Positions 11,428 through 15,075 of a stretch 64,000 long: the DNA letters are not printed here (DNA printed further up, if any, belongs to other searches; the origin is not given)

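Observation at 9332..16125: Phage-borne TonB-dependent outer-membrane receptor embedded in a block of small membrane proteins and lipoproteins, with higher GC than the rest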

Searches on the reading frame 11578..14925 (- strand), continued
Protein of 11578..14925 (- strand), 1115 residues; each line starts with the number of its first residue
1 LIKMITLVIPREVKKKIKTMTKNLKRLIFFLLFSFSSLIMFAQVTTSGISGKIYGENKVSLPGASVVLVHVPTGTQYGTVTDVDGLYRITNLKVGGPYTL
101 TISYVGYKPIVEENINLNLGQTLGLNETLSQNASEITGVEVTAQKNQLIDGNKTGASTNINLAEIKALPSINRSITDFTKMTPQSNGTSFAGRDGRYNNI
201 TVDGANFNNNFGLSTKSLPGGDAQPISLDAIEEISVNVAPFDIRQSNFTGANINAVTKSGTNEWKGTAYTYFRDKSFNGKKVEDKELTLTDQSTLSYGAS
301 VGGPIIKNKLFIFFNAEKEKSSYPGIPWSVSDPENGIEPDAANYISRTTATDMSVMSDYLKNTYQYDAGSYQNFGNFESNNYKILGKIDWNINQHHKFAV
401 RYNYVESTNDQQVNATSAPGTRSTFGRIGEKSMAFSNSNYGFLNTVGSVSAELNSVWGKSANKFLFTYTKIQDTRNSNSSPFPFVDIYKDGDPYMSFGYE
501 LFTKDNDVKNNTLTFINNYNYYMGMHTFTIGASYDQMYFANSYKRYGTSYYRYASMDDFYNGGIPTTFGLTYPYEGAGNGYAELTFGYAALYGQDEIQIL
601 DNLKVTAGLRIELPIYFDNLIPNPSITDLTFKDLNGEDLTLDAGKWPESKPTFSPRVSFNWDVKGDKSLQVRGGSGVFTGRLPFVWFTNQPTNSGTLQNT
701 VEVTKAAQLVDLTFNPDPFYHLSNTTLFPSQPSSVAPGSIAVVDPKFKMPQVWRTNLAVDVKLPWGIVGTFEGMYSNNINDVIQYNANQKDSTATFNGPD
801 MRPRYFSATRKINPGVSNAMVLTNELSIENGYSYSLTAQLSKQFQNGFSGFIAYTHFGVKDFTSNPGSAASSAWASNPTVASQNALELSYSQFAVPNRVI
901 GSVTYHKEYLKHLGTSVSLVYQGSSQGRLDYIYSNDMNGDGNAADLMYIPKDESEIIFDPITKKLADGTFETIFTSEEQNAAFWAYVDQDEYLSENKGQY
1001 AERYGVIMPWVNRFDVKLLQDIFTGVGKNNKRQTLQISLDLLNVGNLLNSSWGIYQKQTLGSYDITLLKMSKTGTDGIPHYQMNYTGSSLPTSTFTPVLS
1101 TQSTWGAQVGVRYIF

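Call 37: find_related_loci(query=A1, collection=genome_contigs, flank=6000)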
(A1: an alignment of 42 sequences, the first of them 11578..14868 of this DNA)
Query A1 (1096 aa) in genome_contigs; peptide patterns used: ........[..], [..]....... (x = any residue, [..] = any of these).
600 stretches matched a pattern (row limit reached: there are more); 587 encode a relative of the query (tblastn E <= 1e-3); the best 80 are kept; 80 distinct loci.
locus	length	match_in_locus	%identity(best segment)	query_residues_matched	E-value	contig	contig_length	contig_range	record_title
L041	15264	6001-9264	70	7-1096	0e+0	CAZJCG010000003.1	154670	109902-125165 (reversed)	MAG TPA_asm: uncultured Lentimicrobiaceae bacterium isolate SRP167436_co1_356 genome assembly, contig: NODE_46_length_15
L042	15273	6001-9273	70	5-1096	0e+0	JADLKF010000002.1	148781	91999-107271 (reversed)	MAG: Lentimicrobiaceae bacterium isolate DFE_LEN c_000000000331, whole genome shotgun sequence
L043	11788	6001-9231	62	4-1096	0e+0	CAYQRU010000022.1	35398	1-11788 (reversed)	MAG TPA_asm: uncultured Bacteroidales bacterium isolate binchicken_co22_54 genome assembly, contig: NODE_1273_length_353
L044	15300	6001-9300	62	5-1096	0e+0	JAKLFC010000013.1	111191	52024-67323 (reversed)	MAG: Bacteroidetes bacterium isolate RA.bin148 RA.bin148_13, whole genome shotgun sequence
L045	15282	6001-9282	60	1-1096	0e+0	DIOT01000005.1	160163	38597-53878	MAG TPA_asm: Bacteroidales bacterium UBA5507 UBA5507_contig_244, whole genome shotgun sequence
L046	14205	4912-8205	61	1-1096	0e+0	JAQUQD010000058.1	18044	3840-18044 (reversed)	MAG: Bacteroidales bacterium isolate STD1_41 NODE_7194_length_18044_cov_3.453703_Sandtown_D1, whole genome shotgun seque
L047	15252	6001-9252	51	1-1096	0e+0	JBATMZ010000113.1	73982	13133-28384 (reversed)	MAG: Saprospiraceae bacterium isolate MFD10487_ilm_asm_bin5 k127_120421, whole genome shotgun sequence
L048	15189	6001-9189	52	18-1096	0e+0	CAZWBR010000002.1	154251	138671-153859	MAG TPA_asm: uncultured Prolixibacteraceae bacterium isolate SRP192927_co3_245 genome assembly, contig: NODE_79_length_1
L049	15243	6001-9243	50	7-1096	0e+0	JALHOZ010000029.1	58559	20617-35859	MAG: Saprospiraceae bacterium isolate bin.200 c_000000002761, whole genome shotgun sequence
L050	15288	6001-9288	51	1-1096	0e+0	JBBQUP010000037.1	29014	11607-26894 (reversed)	MAG: Bacteroidales bacterium isolate Co_metawrap_1938 Cmw_1938_k141_12518039_length_29014_cov_19.2944, whole genome shot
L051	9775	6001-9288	51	1-1096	0e+0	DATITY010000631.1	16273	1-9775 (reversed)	MAG TPA_asm: Draconibacterium sp. isolate SMAG_U15967 k141_538307, whole genome shotgun sequence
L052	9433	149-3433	51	1-1096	0e+0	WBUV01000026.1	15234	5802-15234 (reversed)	MAG: Bacteroidales bacterium isolate SB25 contig_1641, whole genome shotgun sequence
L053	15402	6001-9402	48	1-1096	0e+0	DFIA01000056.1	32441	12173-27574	MAG TPA_asm: Bacteroidales bacterium UBA3709 UBA3709_contig_15574, whole genome shotgun sequence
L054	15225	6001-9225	49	8-1096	0e+0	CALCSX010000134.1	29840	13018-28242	MAG TPA_asm: uncultured Saprospiraceae bacterium isolate SRR6425777_bin.3_CONCOCT_v1.1_MAG genome assembly, contig: ERZ1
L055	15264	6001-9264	48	1-1096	0e+0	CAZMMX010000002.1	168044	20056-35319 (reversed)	MAG TPA_asm: uncultured Prolixibacteraceae bacterium isolate SRP294416_co1_72 genome assembly, contig: NODE_46_length_16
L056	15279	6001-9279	51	1-1096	0e+0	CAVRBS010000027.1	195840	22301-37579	MAG: uncultured Bacteroidales bacterium isolate MFD00032.bin.3.335 genome assembly, contig: contig_77364, whole genome s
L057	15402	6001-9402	48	1-1096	0e+0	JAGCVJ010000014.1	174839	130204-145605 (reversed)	MAG: Bacteroidales bacterium isolate RGIG10157 Yak_Rumen-4__c1701911, whole genome shotgun sequence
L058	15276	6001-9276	50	1-1096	0e+0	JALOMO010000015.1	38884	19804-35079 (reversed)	MAG: Bacteroidales bacterium isolate Prado053 scaffold_700, whole genome shotgun sequence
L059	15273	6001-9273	49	1-1096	0e+0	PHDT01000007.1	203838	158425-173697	MAG: Bacteroidetes bacterium HGW-Bacteroidetes-10 Ig3397_v2_scaffold_294, whole genome shotgun sequence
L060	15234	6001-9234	50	5-1096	0e+0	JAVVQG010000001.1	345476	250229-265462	MAG: Bacteroidales bacterium isolate CGS10Y1-bin50 NODE_6_length_345476_cov_83.425154, whole genome shotgun sequence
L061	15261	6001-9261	49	1-1096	0e+0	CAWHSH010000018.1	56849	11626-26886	MAG: uncultured Bacteroidales bacterium isolate MFD05942.bin.1.149 genome assembly, contig: contig_84758, whole genome s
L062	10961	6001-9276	49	1-1096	0e+0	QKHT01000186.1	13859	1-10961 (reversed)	MAG: Bacteroidetes bacterium isolate SZUA-561 scaffold_25545, whole genome shotgun sequence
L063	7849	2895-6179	50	1-1096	0e+0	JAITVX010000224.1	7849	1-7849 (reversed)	MAG: Bacteroidales bacterium isolate TD116_bin62 k119_1129410, whole genome shotgun sequence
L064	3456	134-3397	49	1-1096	0e+0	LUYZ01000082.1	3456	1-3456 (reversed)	MAG: Bacteroidales bacterium Bact_08 Bact_08_contig_43043, whole genome shotgun sequence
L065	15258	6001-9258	49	1-1096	0e+0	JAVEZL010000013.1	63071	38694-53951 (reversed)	MAG: Bacteroidales bacterium isolate BF4_64 NODE_1281_length_63071_cov_19.606984_Biofilm4, whole genome shotgun sequence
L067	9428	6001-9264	49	1-1096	0e+0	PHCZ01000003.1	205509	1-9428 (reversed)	MAG: Bacteroidetes bacterium HGW-Bacteroidetes-8 08E140C01_z5_2013_Ig3399_v2_scaffold_88, whole genome shotgun sequence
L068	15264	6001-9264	48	1-1096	0e+0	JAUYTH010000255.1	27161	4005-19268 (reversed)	MAG: Bacteroidales bacterium isolate C8_concoct.bin.87 C8_k141_111482, whole genome shotgun sequence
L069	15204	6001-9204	51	7-1096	0e+0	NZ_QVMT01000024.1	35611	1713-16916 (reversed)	Emticicia sp. C21 contig24, whole genome shotgun sequence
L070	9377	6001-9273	47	6-1096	0e+0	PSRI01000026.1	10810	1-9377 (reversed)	MAG: Bacteroidetes bacterium isolate Amazon FNV 2010 21 8 contig_75_36492496_length_10810_multi_3_in_2_out_0, whole geno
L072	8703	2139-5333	48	8-1096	0e+0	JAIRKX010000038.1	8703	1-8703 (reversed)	MAG: Prevotellaceae bacterium isolate Cc175_bin23 k119_1159135, whole genome shotgun sequence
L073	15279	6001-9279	49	1-1096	0e+0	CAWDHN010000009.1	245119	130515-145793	MAG: uncultured Rikenellaceae bacterium isolate MFD04716.bin.1.53 genome assembly, contig: contig_48452, whole genome sh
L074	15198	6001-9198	48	16-1096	0e+0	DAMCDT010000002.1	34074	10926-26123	MAG TPA_asm: Tannerellaceae bacterium isolate CTOTU49649 NODE_87_length_34074_cov_4.159587, whole genome shotgun sequenc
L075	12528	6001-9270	47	4-1096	0e+0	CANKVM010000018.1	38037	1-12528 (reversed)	MAG: Flavobacteriales bacterium isolate ZE-13may13-36 genome assembly, contig: ZE-13may13-C859, whole genome shotgun seq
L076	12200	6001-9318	45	1-1096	0e+0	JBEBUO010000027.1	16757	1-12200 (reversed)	MAG: Taibaiella helva isolate T2.bin.215 NODE_12017_length_16757_cov_11.413843, whole genome shotgun sequence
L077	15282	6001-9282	49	4-1096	0e+0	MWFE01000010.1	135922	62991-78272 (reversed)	MAG: Bacteroidetes bacterium ADurb.Bin008 BWX49_contig000010, whole genome shotgun sequence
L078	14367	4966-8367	48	1-1096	0e+0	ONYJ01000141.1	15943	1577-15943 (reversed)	uncultured Bacteroidales bacterium isolate RUG750 genome assembly, contig: k87_27155514, whole genome shotgun sequence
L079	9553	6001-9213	46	5-1096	0e+0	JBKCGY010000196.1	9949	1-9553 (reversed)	MAG: Bacteroidota bacterium isolate samp_512_metabat2_46 samp_512_681312, whole genome shotgun sequence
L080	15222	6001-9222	46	10-1096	0e+0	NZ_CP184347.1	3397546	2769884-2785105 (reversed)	Bacteroides pyogenes strain LC-305-2021 chromosome, complete genome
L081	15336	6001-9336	46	1-1096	0e+0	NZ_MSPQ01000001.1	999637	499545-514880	Algoriphagus marinus strain am2 contig1, whole genome shotgun sequence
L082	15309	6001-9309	45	19-1096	0e+0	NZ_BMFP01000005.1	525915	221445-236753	Pontibacter amylolyticus strain CGMCC 1.12749 sequence05, whole genome shotgun sequence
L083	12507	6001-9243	46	5-1096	0e+0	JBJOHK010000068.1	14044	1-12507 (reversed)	MAG: Bacteroidota bacterium isolate sharkriverslough_2019_sw_WHONDRS-S19S_0042_B_bin.45 scaffold_396558, whole genome sh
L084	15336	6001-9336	45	5-1096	0e+0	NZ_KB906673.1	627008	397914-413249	Rhodonellum psychrophilum GCM71 = DSM 17998 F824DRAFT_scaffold00001.1, whole genome shotgun sequence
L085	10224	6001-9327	46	5-1096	0e+0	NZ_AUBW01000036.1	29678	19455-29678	Algoriphagus terrigena DSM 22685 G459DRAFT_scaffold00035.35_C, whole genome shotgun sequence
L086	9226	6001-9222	46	4-1096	0e+0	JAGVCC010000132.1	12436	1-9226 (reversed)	MAG: Chitinophagales bacterium isolate WC_3 c_000000067352, whole genome shotgun sequence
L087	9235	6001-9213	46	22-1096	0e+0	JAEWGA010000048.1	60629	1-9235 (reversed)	MAG: Bacteroidetes bacterium isolate OH_PBlB_206 k127_1252526, whole genome shotgun sequence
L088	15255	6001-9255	46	5-1096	0e+0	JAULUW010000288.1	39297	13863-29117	MAG: Bacteroidia bacterium isolate P_BACT2 NODE_1261_length_39297_cov_1.830891, whole genome shotgun sequence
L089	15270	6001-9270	45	21-1096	0e+0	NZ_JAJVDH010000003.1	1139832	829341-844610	Pontibacter vulgaris strain NBU2972 Scaffold2_1, whole genome shotgun sequence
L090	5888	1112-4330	44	5-1096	0e+0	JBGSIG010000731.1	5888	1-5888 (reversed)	MAG: Ferruginibacter sp. isolate JTS-AC123 k141_938846, whole genome shotgun sequence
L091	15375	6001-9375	44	7-1096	0e+0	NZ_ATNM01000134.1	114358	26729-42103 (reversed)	Cyclobacterium qasimii M12-11B contig00015, whole genome shotgun sequence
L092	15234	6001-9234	43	21-1096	0e+0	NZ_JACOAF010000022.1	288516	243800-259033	Rufibacter sediminis strain H-1 NODE_22_length_288428_cov_91.685295, whole genome shotgun sequence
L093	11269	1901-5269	43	1-1096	0e+0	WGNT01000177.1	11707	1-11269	MAG: Cytophagales bacterium isolate RI_292 c_000000143467, whole genome shotgun sequence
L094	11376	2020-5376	44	9-1096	0e+0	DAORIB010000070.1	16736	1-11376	MAG TPA_asm: Ferruginibacter sp. isolate AMR_MDS_5588 NODE_325_length_16736_cov_7.369103, whole genome shotgun sequence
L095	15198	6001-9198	49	11-1096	0e+0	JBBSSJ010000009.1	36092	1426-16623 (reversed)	MAG: Cytophagales bacterium isolate SVL1_sbin.60 SVL1_sbin.60_K_137205_L_36092_cov_11.5824, whole genome shotgun sequenc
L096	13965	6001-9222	46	5-1096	0e+0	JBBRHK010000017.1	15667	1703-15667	MAG: Chitinophagales bacterium isolate Co_metawrap_2701 Cmw_2701_k141_24165932_length_15667_cov_8.0000, whole genome sho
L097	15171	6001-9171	44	20-1096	0e+0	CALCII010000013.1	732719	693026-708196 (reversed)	MAG TPA_asm: uncultured Chitinophagaceae bacterium isolate SRR5576004_bin.106_CONCOCT_v1.1_MAG genome assembly, contig:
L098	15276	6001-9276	44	5-1096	0e+0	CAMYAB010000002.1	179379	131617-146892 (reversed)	MAG TPA_asm: uncultured Porphyromonadaceae bacterium isolate SRR17635649_bin.30_metaWRAP_v1.3_MAG genome assembly, conti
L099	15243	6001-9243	44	3-1096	0e+0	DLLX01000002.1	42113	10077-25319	MAG TPA_asm: Prevotella sp. UBA7551 UBA7551_contig_2446, whole genome shotgun sequence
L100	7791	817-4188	44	5-1096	0e+0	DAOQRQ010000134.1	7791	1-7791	MAG TPA_asm: Ferruginibacter sp. isolate AMR_MDS_1188 NODE_8966_length_7791_cov_4.826913, whole genome shotgun sequence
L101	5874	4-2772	48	149-1096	0e+0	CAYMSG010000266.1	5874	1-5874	MAG TPA_asm: uncultured Chitinophagaceae bacterium isolate SRP323723_co1_41 genome assembly, contig: NODE_11704_length_5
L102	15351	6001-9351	43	6-1096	0e+0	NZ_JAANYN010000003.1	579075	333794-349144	Cyclobacterium plantarum strain GBPx2 NODE_3_length_579075_cov_92.353751, whole genome shotgun sequence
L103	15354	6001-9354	44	3-1096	0e+0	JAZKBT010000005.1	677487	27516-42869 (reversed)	MAG: Bacteroidota bacterium isolate ADI_H3L2_122-bin003 ADIH3L2_B003_0_000000000005, whole genome shotgun sequence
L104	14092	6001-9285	45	5-1096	0e+0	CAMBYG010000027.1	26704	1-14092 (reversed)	MAG: Chitinophaga pinensis isolate LE-05nov19-80 genome assembly, contig: LE-05nov19-C2160, whole genome shotgun sequenc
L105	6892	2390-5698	44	21-1096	0e+0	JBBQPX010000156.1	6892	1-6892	MAG: Chitinophagales bacterium isolate Co_metawrap_1535 Cmw_1535_k141_21226385_length_6892_cov_7.0000, whole genome shot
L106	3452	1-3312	43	8-1096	0e+0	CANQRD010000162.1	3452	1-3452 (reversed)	MAG: uncultured Flavobacterium sp. isolate Lapin-020__bin33 genome assembly, contig: Lapin-020__NODE_43124_length_3452_c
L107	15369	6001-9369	42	1-1096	0e+0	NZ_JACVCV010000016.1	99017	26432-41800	Lunatimonas salinarum strain KCTC 42988 NODE_16_length_99017_cov_256.069_ID_4356, whole genome shotgun sequence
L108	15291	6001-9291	43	1-1096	0e+0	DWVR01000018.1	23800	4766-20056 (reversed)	MAG TPA_asm: Candidatus Phocaeicola excrementigallinarum isolate 12279 MalCec2__C66262_L23800_SAMN03938736, whole genome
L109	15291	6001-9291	42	1-1096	0e+0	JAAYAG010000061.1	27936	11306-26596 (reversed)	MAG: Bacteroidales bacterium isolate AS06rmzACSIP_10 271233_AS06, whole genome shotgun sequence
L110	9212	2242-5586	42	1-1096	0e+0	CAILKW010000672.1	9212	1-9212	MAG: uncultured Bacteroidia bacterium isolate KTt_bin-2223 genome assembly, contig: bin-2223:672/851, whole genome shotg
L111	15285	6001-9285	43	1-1096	0e+0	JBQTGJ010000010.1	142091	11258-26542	Geofilum sp. OHC36d9 c_000000000010, whole genome shotgun sequence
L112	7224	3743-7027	43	1-1096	0e+0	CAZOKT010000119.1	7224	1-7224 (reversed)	MAG TPA_asm: uncultured Parabacteroides sp. isolate SRP141132_co4_16 genome assembly, contig: NODE_11226_length_7224_cov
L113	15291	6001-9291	43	7-1096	0e+0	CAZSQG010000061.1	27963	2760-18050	MAG TPA_asm: uncultured Marinilabiliaceae bacterium isolate SRP192927_co6_672 genome assembly, contig: NODE_3278_length_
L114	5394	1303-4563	42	14-1096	0e+0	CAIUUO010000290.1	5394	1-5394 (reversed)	MAG: uncultured Bacteroidia bacterium isolate Umea3p4_bin-0228 genome assembly, contig: bin-0228:290/304, whole genome s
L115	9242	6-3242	42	53-1096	0e+0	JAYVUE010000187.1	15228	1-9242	MAG: Chitinophagaceae bacterium isolate GL74_UP_metabinner_18 GL74_UP_metabinner_18_186, whole genome shotgun sequence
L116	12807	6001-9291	42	1-1096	0e+0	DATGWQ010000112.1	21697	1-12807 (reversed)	MAG TPA_asm: Bacteroidales bacterium isolate SMAG_U10586 k141_31827, whole genome shotgun sequence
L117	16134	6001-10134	43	1-1096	0e+0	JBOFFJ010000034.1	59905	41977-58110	MAG: Phocaeicola sp. isolate WFFMC_MAG_101 k139_11249_flag=1_multi=17.9886_len=59905, whole genome shotgun sequence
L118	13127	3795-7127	42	1-1096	0e+0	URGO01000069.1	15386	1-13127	uncultured Parabacteroides sp. isolate UMGS984 genome assembly, contig: NODE_2311_length_15386_cov_4.116467, whole genom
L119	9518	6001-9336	41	5-1096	0e+0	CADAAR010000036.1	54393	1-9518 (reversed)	MAG: uncultured Prevotellaceae bacterium isolate RUG13113 genome assembly, contig: RUG13113_asm_36, whole genome shotgun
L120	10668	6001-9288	41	1-1096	0e+0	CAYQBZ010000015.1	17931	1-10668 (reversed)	MAG TPA_asm: uncultured Rikenellaceae bacterium isolate binchicken_co129_80 genome assembly, contig: NODE_9183_length_17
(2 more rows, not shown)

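Call 39: find_encoding_contigs(protein=P0004, flank=8000, max_places=1)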
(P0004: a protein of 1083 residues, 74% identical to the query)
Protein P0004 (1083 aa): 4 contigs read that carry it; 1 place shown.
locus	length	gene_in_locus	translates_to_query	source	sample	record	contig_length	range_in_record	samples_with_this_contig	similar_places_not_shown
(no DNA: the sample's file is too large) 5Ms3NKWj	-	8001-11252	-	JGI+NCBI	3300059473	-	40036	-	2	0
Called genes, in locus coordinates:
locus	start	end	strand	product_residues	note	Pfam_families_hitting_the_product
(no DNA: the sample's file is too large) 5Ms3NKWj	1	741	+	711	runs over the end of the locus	PF13734:Inhibitor_I69, PF01640:Peptidase_C10, PF00431:CUB, PF18962:Por_Secre_tail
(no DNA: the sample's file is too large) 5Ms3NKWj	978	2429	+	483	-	PF13505:OMP_b-brl (weak), PF02412:TSP_3 (faint), PF00691:OmpA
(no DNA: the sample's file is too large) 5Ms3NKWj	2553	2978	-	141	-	PF12760:Zn_ribbon_IS1595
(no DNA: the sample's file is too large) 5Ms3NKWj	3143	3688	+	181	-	PF00085:Thioredoxin, PF00578:AhpC-TSA (weak), PF13098:Thioredoxin_2, PF13905:Thioredoxin_8 (weak)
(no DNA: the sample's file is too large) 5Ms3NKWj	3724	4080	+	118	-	PF00085:Thioredoxin, PF14595:Thioredoxin_9 (weak), PF13098:Thioredoxin_2 (weak)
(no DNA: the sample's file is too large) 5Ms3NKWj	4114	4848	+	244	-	PF08889:WbqC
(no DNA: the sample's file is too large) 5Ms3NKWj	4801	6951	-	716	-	PF07697:7TMR-HDED, PF07698:7TM-7TMR_HD, PF01966:HD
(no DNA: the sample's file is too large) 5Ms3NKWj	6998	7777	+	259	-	PF08239:SH3_3, PF18348:SH3_16, PF00877:NLPC_P60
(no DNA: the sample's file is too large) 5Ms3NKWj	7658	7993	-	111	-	-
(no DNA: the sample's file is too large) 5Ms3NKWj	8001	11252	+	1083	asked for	PF13620:CarboxypepD_reg, PF13715:CarbopepD_reg_2, PF25183:OMP_b-brl_4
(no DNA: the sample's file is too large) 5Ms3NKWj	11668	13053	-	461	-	PF00083:Sugar_tr, PF07690:MFS_1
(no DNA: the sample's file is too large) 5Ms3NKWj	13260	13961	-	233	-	?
